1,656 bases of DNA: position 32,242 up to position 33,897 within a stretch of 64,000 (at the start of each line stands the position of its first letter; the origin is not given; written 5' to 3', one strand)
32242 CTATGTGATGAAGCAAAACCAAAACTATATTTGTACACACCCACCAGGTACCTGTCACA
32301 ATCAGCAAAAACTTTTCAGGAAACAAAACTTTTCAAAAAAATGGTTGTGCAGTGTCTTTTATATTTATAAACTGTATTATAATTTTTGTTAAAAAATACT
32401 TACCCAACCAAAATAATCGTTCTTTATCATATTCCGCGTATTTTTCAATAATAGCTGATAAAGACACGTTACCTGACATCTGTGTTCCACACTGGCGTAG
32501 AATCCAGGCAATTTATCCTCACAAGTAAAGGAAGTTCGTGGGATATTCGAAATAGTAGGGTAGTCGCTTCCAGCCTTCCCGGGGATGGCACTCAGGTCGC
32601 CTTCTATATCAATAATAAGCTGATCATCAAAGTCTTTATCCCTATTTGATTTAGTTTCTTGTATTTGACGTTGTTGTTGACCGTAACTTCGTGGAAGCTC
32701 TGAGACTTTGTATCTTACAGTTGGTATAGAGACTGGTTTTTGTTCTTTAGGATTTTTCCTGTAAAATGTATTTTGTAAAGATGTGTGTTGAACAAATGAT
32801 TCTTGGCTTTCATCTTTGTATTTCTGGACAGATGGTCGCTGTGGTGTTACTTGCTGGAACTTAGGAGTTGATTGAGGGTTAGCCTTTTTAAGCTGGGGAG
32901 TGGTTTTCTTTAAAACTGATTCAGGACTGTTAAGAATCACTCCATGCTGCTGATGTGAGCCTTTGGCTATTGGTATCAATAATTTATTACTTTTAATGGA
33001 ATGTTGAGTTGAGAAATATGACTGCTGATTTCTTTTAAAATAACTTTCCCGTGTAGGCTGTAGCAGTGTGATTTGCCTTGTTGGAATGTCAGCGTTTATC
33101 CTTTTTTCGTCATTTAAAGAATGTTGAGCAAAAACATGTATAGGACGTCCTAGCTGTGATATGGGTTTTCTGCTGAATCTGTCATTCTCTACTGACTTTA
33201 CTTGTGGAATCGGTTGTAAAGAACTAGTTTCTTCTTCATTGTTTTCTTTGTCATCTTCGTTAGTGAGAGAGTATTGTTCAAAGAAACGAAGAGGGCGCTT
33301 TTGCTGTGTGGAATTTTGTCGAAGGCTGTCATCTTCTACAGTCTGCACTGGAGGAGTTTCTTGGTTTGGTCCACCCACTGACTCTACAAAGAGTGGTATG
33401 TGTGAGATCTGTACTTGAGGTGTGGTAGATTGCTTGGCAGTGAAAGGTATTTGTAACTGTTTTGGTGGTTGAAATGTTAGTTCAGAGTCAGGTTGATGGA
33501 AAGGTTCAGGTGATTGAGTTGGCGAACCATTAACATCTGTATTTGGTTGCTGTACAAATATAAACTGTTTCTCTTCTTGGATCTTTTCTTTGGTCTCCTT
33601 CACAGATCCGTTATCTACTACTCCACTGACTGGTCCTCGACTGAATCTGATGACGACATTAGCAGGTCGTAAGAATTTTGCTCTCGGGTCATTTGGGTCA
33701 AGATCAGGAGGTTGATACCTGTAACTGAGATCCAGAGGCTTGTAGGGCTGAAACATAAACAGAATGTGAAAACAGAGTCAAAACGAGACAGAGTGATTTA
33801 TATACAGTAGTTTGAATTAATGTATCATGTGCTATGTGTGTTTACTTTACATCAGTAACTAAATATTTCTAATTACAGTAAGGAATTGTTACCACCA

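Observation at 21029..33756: Split chitin-binding (peritrophin-A/CBM14) domain reconstituted by splicing two ORFs 10.4 kb apart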

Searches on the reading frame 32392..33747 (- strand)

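Call 5: search_protein_families(library=pfam, max_evalue=10, proteins=[window:32392-33747:-])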
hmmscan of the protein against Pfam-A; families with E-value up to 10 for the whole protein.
seq(452 aa): 1 family
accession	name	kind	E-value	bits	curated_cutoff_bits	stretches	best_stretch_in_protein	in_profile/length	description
PF17817.7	PDZ_5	-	0.08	13.6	23.6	1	196-221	31-56/71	PDZ domain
